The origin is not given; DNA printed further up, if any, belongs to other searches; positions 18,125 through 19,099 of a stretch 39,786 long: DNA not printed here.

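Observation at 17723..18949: Compact nuclease plus SUKH/SMI1-KNR4 pair: a toxin-immunity-like module with no recognisable delivery domain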

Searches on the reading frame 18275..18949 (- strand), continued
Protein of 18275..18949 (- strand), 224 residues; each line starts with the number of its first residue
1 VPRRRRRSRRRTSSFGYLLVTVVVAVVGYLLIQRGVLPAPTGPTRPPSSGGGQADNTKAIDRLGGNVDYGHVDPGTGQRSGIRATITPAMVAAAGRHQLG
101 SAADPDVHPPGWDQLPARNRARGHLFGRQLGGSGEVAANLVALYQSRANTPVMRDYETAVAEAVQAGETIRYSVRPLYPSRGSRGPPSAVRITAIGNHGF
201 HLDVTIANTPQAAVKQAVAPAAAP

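Call 26: search_solved_structures(query=A1, max_evalue=1, show_alignments=3)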
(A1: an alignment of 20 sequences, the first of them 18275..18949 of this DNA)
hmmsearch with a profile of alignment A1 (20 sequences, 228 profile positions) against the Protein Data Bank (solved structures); distinct sequences matched with E-value up to 1: 2.
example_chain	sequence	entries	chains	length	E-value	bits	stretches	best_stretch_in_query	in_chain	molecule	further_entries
4qgo_A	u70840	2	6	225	0.0041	19.7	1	159-217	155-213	DNA-entry nuclease (Competence-specific nuclease)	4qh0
3owv_A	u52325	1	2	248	0.042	16.4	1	107-213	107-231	DNA-entry nuclease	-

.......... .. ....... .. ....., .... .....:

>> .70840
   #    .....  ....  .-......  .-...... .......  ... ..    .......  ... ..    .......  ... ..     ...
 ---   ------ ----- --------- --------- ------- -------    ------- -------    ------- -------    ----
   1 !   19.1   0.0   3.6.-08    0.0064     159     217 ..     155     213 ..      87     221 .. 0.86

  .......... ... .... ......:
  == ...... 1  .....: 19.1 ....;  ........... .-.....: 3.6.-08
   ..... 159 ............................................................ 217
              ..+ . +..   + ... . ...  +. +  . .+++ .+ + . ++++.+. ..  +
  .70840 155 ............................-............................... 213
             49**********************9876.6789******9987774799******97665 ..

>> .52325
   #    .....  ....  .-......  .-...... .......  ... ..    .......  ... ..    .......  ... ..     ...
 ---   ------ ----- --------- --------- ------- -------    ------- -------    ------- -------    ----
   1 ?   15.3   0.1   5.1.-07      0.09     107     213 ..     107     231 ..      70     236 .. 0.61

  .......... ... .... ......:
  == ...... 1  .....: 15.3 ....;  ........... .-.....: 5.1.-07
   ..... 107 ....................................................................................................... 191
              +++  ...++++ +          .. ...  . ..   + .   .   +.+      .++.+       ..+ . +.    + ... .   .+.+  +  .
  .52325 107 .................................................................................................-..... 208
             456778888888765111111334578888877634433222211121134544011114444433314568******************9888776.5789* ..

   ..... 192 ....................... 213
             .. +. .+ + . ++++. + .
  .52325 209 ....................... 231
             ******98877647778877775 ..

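Call 36: predict_structure(alignment_id=A1)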
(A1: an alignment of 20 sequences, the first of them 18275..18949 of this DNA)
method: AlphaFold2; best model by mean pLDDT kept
length: 224 residues; sequences in the alignment: 20
mean_pLDDT: 58.6   pTM: 0.52
mean pLDDT of the five models: 58.6, 55.3, 51.7, 48.7, 45.2
residues with pLDDT >= 90: 2; 70-90: 78; 50-70: 50; < 50: 94
segments of 3 or more residues with pLDDT < 50: 1-13, 15-17, 31-53, 100-112, 114-116, 122-125, 127-142, 211-224
pLDDT, mean of each block of 10 residues (from residue 1): 41 50 56 41 33 56 77 77 78 60 41 48 46 38 51 68 79 83 77 87 74 38 36
secondary structure, 60 per line:
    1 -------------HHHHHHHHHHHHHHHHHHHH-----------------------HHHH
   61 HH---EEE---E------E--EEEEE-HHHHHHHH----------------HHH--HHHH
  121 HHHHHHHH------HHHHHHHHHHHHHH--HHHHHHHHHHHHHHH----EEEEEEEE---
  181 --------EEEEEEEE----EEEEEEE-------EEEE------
elements in order: H14-33 H57-62 E66-68 E82-86 H88-95 H117-128 H135-148 H151-165 E170-177 E189-196 E201-207 E215-218

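Call 41: fold_search(model_id=the predicted structure, library=pdb)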
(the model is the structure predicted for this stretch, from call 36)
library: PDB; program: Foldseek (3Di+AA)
matches with E <= 10: 153; with E <= 0.001: 0
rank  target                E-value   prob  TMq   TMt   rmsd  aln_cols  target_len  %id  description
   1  4qgo_B                2.6e-03  1.00  0.36  0.38   9.1       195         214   13  Crystal structure of NucA from Streptococcus agalactiae with no metal bound (released 2014-11-19)
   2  4qh0_A                3.1e-03  0.99  0.35  0.36  11.4       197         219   14  Crystal structure of NucA from Streptococcus agalactiae with magnesium ion bound (released 2014-11-19)
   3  3owv_A                6.8e-03  0.98  0.33  0.34  12.1       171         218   16  Structural insights into catalytic and substrate binding mechanisms of the strategic EndA nuclease from Streptococcus  (released 2010-12-22)
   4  3owv_B                1.4e-02  0.96  0.33  0.33   9.9       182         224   15  Structural insights into catalytic and substrate binding mechanisms of the strategic EndA nuclease from Streptococcus  (released 2010-12-22)
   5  4qgo_A                1.8e-02  0.96  0.33  0.34  10.2       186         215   14  Crystal structure of NucA from Streptococcus agalactiae with no metal bound (released 2014-11-19)
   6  5fgw_B                2.6e-02  0.94  0.37  0.34  12.1       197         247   20  Structure of Sda1 nuclease with bound zinc ion (released 2016-03-30)
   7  5fgu                  2.9e-02  0.89  0.34  0.17  13.0       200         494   17  Structure of Sda1 nuclease apoprotein as an EGFP fixed-arm fusion (released 2016-03-30)
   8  2xgr                  3.1e-02  0.54  0.27  0.30  12.9       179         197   13  extracellular endonuclease (released 2011-07-20)
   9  5fgw_A                4.2e-02  0.84  0.35  0.33  12.2       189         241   18  Structure of Sda1 nuclease with bound zinc ion (released 2016-03-30)
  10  5fgw_D                7.7e-02  0.82  0.37  0.34  12.1       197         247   20  Structure of Sda1 nuclease with bound zinc ion (released 2016-03-30)
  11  2xh3_A                3.7e-01  0.15  0.24  0.29  14.2       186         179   13  extracellular nuclease (released 2011-07-20)
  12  2xh3_B                4.8e-01  0.13  0.24  0.29  15.6       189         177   12  extracellular nuclease (released 2011-07-20)
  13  7dpy_A                1.4e+00  0.05  0.10  0.22  10.6        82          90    7  Structure of Brucella abortus PhiA (released 2021-06-23)
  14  6xp5_Q                1.5e+00  0.03  0.17  0.09  17.2       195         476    9  Head-Middle module of Mediator (released 2021-03-03)
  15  2xf3_B                1.7e+00  0.05  0.19  0.12  12.3       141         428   17  Structural and mechanistic studies on a cephalosporin esterase from the clavulanic acid biosynthesis pathway (released 2011-06-29)
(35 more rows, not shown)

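Call 42: find_related_loci(query=A3, collection=metagenome_contigs, flank=5000)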
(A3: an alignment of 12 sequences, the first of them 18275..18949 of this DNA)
Query A3 (224 aa) in metagenome_contigs; peptide patterns used: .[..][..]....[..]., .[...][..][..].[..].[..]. (x = any residue, [..] = any of these).
386 stretches matched a pattern; 187 encode a relative of the query (tblastn E <= 1e-3); the best 80 are kept; 80 distinct loci.
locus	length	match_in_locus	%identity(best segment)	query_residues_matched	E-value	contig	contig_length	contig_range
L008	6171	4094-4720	75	14-220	4e-99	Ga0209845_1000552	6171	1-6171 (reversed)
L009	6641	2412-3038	75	14-220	1e-98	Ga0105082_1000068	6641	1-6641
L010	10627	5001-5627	75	14-220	4e-98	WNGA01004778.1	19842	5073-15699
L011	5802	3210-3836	75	14-220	4e-98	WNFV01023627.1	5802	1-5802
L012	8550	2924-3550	75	14-220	4e-98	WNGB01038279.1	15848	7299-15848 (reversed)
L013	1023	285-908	75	14-220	9e-106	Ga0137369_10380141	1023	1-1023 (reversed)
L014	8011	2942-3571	72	15-224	3e-95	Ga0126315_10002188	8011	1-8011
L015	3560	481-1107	73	14-220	4e-96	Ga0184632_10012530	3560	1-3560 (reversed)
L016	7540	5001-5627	73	14-220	1e-93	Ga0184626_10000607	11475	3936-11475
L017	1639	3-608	74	23-224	6e-99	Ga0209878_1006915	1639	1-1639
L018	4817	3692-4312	71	15-221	2e-93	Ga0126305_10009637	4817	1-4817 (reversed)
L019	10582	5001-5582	76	29-220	6e-93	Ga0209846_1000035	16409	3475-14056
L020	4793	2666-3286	71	15-221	7e-93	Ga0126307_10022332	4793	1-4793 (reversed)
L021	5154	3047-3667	71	15-221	8e-93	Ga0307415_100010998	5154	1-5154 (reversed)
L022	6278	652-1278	72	14-222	7e-92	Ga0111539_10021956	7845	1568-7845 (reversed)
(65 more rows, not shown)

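Call 47: search_dna_similar(query=window:18275-18949:-, collection=plasmids, mode=protein, max_rows=15)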
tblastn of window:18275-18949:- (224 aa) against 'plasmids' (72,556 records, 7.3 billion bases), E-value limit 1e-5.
Records with a match: 16; places in all: 17; records where one place covers at least 80% of the query: 0.
Best place of each record, by identity: <60% 16.
By first word of the organism name: Streptomyces 12; Paracoccus 2; Bacillus 1; Phytobacter 1.
By predicted mobility (MOB-suite, as given by PLSDB): non-mobilizable 14; mobilizable 2.
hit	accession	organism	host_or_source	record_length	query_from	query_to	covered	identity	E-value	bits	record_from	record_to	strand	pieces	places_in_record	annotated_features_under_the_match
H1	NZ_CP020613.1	Paracoccus contaminans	isolate,water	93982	66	208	64%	44.8%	4e-25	109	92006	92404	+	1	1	DUF4781 domain-containing protein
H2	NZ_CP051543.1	Paracoccus sanguinis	cell culture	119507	67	208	63%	44.8%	3e-22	101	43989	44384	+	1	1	DUF4781 domain-containing protein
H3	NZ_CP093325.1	Bacillus sp. N5-665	whole organism,peat soil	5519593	66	208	64%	44.1%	4e-21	98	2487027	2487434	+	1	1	none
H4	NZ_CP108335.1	Streptomyces virginiae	-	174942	63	202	63%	42.1%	3e-17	87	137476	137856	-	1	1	putative T7SS-secreted protein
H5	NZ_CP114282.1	Streptomyces aurantiacus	cell culture,Gobi habitat soil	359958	63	202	63%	37.6%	2e-14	79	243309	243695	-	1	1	DUF6531 domain-containing protein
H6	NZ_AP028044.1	Phytobacter diazotrophicus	-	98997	103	208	47%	42.6%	3e-16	84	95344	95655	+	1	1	none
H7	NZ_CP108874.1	Streptomyces sp. NBC_00826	-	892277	77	208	59%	33.8%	7e-13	74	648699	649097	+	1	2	DNA/RNA non-specific endonuclease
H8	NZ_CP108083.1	Streptomyces sp. NBC_00257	-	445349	82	208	57%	34.3%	1e-12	74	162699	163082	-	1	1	DUF6531 domain-containing protein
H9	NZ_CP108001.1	Streptomyces sp. NBC_00342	-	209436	82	199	53%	33.9%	1e-8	62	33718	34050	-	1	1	RHS repeat-associated core domain-containing protein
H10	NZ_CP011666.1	Streptomyces sp. Mg1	-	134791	69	194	56%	30.3%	3e-6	55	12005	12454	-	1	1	LamG-like jellyroll fold domain-containing protein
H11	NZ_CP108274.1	Streptomyces zaomyceticus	-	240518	100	199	45%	36.0%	2e-9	64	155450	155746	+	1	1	RHS repeat-associated core domain-containing protein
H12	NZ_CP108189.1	Streptomyces zaomyceticus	-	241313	100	199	45%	36.0%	2e-9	64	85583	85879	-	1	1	RHS repeat-associated core domain-containing protein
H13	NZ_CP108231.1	Streptomyces zaomyceticus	-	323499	100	199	45%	36.0%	2e-9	64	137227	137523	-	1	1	RHS repeat-associated core domain-containing protein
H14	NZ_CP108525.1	Streptomyces zaomyceticus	-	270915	100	199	45%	36.0%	2e-9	64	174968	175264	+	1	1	RHS repeat-associated core domain-containing protein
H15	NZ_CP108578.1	Streptomyces goshikiensis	-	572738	110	178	31%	42.0%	7e-6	54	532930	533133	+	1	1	DNA/RNA non-specific endonuclease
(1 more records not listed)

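Call 48: search_dna_similar(query=window:18275-18949:-, collection=phages, mode=protein, max_rows=10)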
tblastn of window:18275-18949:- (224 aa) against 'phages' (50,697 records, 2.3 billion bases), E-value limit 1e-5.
Records with a match: 1; places in all: 1; records where one place covers at least 80% of the query: 0.
Best place of each record, by identity: <60% 1.
By first word of the organism name: Enterococcus 1.
By host as written in the record: Enterococcus faecalis 1.
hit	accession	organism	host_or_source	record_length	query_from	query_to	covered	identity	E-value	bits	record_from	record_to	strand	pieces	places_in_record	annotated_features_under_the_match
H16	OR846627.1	Enterococcus phage Efs 1-1-1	Enterococcus faecalis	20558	80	178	44%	44.4%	7e-16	81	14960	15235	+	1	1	record has no annotation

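Call 49: find_related_loci(query=A3, collection=viral_contigs, flank=5000)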
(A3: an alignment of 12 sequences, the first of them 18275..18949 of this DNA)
Query A3 (224 aa) in viral_contigs; peptide patterns used: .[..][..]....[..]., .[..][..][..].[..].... (x = any residue, [..] = any of these).
26 stretches matched a pattern, but none encodes a relative of the query by tblastn (E <= 1e-3).

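Call 50: get_annotated_region(hit=H4, flank=3000)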
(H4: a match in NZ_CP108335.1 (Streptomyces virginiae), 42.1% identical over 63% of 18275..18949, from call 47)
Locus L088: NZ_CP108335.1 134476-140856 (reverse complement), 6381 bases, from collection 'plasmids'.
description: Streptomyces virginiae strain NBC_00131 plasmid unnamed1, complete sequence
organism: Streptomyces virginiae (NCBI taxid 1961)
taxonomy: Bacteria; Actinomycetota; Actinomycetes; Kitasatosporales; Streptomycetaceae; Streptomyces; Streptomyces virginiae
host: -; source: -; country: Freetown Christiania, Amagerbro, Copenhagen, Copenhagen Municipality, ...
typing (MOB-suite, as given by PLSDB): non-mobilizable
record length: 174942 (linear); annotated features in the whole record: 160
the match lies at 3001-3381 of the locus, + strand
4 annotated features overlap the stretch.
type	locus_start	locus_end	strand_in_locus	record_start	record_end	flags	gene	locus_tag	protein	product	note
CDS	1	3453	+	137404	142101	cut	-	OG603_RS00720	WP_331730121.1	putative T7SS-secreted protein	-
CDS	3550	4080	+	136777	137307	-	-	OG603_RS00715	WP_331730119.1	SMI1/KNR4 family protein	-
CDS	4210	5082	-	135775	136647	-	-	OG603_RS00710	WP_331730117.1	hypothetical protein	-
CDS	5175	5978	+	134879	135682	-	-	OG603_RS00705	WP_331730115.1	FG-GAP-like repeat-containing protein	-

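Call 51: get_annotated_region(hit=H7, flank=3000)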
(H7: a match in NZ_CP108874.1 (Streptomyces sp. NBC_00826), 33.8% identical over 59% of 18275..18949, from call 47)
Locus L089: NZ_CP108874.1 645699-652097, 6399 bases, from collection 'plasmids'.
description: Streptomyces sp. NBC_00826 plasmid unnamed1, complete sequence
organism: Streptomyces sp. NBC_00826 (NCBI taxid 2975845)
taxonomy: Bacteria; Actinomycetota; Actinomycetes; Kitasatosporales; Streptomycetaceae; Streptomyces; Streptomyces sp. NBC 00826
host: -; source: -; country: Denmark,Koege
typing (MOB-suite, as given by PLSDB): non-mobilizable
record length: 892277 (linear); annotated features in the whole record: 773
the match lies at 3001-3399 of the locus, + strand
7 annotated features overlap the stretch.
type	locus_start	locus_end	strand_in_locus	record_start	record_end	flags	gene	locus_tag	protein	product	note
CDS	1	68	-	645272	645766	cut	-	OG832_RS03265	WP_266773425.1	hypothetical protein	-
CDS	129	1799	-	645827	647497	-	-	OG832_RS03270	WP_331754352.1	ISAzo13 family transposase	-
CDS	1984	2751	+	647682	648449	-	-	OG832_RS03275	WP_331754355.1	IS6 family transposase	-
CDS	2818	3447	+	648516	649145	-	-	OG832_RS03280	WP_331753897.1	DNA/RNA non-specific endonuclease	-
CDS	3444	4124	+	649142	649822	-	-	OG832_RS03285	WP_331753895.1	histone-like nucleoid-structuring protein Lsr2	-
CDS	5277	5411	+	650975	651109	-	-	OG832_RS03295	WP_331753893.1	hypothetical protein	-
CDS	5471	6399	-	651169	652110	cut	-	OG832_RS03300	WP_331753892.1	LysR family transcriptional regulator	GO:0006355 - regulation of DNA-templated transcription [Evidence IEA]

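Call 52: get_annotated_region(hit=H5, flank=3000)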
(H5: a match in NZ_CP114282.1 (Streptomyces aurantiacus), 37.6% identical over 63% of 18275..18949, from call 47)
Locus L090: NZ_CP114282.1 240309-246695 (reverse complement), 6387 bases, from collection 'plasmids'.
description: Streptomyces aurantiacus strain Qhu-M197 plasmid unnamed, complete sequence
organism: Streptomyces aurantiacus (NCBI taxid 47760)
taxonomy: Bacteria; Actinomycetota; Actinomycetes; Kitasatosporales; Streptomycetaceae; Streptomyces; Streptomyces aurantiacus
host: -; source: cell culture,Gobi habitat soil; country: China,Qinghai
typing (MOB-suite, as given by PLSDB): non-mobilizable
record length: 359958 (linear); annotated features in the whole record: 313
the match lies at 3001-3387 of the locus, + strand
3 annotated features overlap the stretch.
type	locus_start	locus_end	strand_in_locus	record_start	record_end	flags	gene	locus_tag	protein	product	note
CDS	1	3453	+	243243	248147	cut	-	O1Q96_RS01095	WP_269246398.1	DUF6531 domain-containing protein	-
CDS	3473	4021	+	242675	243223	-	-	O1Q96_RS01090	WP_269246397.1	SMI1/KNR4 family protein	-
CDS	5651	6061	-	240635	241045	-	-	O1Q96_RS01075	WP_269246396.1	hypothetical protein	-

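Call 55: search_protein_families(library=pfam, proteins=[L088:3550-4080:+, L090:3473-4021:+, L088:1-3453:+, L090:1-3453:+, L089:2818-3447:+, L089:3444-4124:+], max_evalue=0.001)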
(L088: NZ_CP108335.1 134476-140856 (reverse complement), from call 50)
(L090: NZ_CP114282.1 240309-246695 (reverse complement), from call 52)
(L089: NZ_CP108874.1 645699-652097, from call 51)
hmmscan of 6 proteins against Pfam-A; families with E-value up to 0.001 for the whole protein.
L088:3550-4080:+ (176 aa): 3 families
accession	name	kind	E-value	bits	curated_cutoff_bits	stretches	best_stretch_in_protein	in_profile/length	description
PF14568.11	SUKH_6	-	3.8e-09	37.5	27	1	20-130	1-101/119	SMI1-KNR4 cell-wall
PF09346.15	SMI1_KNR4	-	4.1e-06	27.9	25.4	1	20-128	4-105/125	SMI1 / KNR4 family (SUKH-1)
PF14567.11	SUKH_5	-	0.00012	22.4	27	1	14-49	18-53/142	SMI1-KNR4 cell-wall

L090:3473-4021:+ (182 aa): 3 families
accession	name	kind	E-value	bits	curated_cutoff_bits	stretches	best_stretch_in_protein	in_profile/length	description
PF14568.11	SUKH_6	-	7.9e-07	30.1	27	1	26-135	3-101/119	SMI1-KNR4 cell-wall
PF09346.15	SMI1_KNR4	-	2.4e-05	25.4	25.4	1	26-64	6-39/125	SMI1 / KNR4 family (SUKH-1)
PF14567.11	SUKH_5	-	0.00094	19.4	27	0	6-55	5-55/142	SMI1-KNR4 cell-wall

L088:1-3453:+ (1150 aa): 6 families
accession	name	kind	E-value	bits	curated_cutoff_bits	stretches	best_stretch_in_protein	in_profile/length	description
PF05593.20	RHS_repeat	-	4.3e-99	323.8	22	13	340-377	1-38/38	RHS Repeat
PF13930.12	Endonuclea_NS_2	-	8.5e-22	78.2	27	1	1004-1119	10-128/132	DNA/RNA non-specific endonuclease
PF25023.1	TEN_YD-shell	-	8.2e-14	51.1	50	1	295-404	42-152/909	Teneurin YD-shell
PF20148.4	DUF6531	-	4.9e-13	49.7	24.1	1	1-55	19-74/74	Domain of unknown function (DUF6531)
PF03527.20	RHS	-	5e-09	36.3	27.9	1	889-919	5-35/38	RHS protein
PF15283.12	DUF4595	-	9.4e-05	22.9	34.2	0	484-539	78-134/202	Domain of unknown function (DUF4595) with porin-like fold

L090:1-3453:+ (1150 aa): 4 families
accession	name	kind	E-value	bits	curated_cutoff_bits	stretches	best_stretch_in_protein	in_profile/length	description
PF05593.20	RHS_repeat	-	8.6e-85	278.2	22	10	456-492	1-37/38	RHS Repeat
PF13930.12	Endonuclea_NS_2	-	1.1e-17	64.9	27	1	1014-1109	18-119/132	DNA/RNA non-specific endonuclease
PF25023.1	TEN_YD-shell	-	4.6e-06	25.4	50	0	307-412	43-149/909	Teneurin YD-shell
PF03527.20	RHS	-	2.1e-05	24.7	27.9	1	892-921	5-34/38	RHS protein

L089:2818-3447:+ (209 aa): 1 family
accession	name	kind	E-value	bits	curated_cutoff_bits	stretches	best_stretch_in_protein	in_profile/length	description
PF13930.12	Endonuclea_NS_2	-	3.4e-12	47.1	27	1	55-172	11-122/132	DNA/RNA non-specific endonuclease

L089:3444-4124:+ (226 aa): 2 families
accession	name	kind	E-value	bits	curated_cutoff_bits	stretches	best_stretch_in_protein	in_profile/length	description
PF23359.1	Lsr2_DNA-bd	-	1.6e-14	53.4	26.9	1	191-221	5-35/37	Lsr2 DNA-binding domain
PF09346.15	SMI1_KNR4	-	1.8e-06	29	25.4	1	16-115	1-96/125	SMI1 / KNR4 family (SUKH-1)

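Call 56: list_cluster_members(proteins=[P0241, P0242, P0243, P0296, P0184, P0154, P0263])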
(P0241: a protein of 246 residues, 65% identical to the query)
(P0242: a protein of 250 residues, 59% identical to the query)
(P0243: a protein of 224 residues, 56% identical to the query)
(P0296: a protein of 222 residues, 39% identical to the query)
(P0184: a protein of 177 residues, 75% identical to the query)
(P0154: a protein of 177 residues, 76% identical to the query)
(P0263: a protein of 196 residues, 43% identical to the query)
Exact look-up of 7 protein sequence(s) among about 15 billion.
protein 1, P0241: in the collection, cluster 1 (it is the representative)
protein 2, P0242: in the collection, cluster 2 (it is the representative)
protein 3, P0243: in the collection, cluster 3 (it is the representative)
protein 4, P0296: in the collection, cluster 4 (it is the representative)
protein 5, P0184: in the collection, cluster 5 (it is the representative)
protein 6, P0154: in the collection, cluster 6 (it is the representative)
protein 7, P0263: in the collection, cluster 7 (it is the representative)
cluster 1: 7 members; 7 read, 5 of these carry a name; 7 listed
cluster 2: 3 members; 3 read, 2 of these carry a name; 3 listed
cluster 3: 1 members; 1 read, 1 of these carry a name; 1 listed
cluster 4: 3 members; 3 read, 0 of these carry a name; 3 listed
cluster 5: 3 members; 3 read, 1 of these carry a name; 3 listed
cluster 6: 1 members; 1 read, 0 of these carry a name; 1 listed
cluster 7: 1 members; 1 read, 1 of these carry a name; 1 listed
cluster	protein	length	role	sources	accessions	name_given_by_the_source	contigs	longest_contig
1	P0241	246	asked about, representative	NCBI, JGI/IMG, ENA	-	-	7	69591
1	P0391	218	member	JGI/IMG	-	hypothetical protein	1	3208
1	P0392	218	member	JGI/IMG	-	hypothetical protein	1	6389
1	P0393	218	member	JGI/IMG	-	hypothetical protein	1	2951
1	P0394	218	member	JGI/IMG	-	hypothetical protein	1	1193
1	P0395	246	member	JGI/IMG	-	hypothetical protein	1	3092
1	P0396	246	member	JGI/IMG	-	-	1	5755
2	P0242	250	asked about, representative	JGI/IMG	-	DNA-entry nuclease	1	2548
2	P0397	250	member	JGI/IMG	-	DNA-entry nuclease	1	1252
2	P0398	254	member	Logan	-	-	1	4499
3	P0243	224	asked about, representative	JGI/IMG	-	hypothetical protein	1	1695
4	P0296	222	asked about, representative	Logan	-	-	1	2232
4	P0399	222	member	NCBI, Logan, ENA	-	-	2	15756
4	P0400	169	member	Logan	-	-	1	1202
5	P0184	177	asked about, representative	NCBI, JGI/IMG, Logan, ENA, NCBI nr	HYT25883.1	MAG TPA: SMI1/KNR4 family protein [Actinomycetota bacterium] | SMI1/KNR4 family protein [Actinomycetota bacterium]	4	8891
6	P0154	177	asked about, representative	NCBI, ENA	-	-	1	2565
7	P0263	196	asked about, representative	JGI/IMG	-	hypothetical protein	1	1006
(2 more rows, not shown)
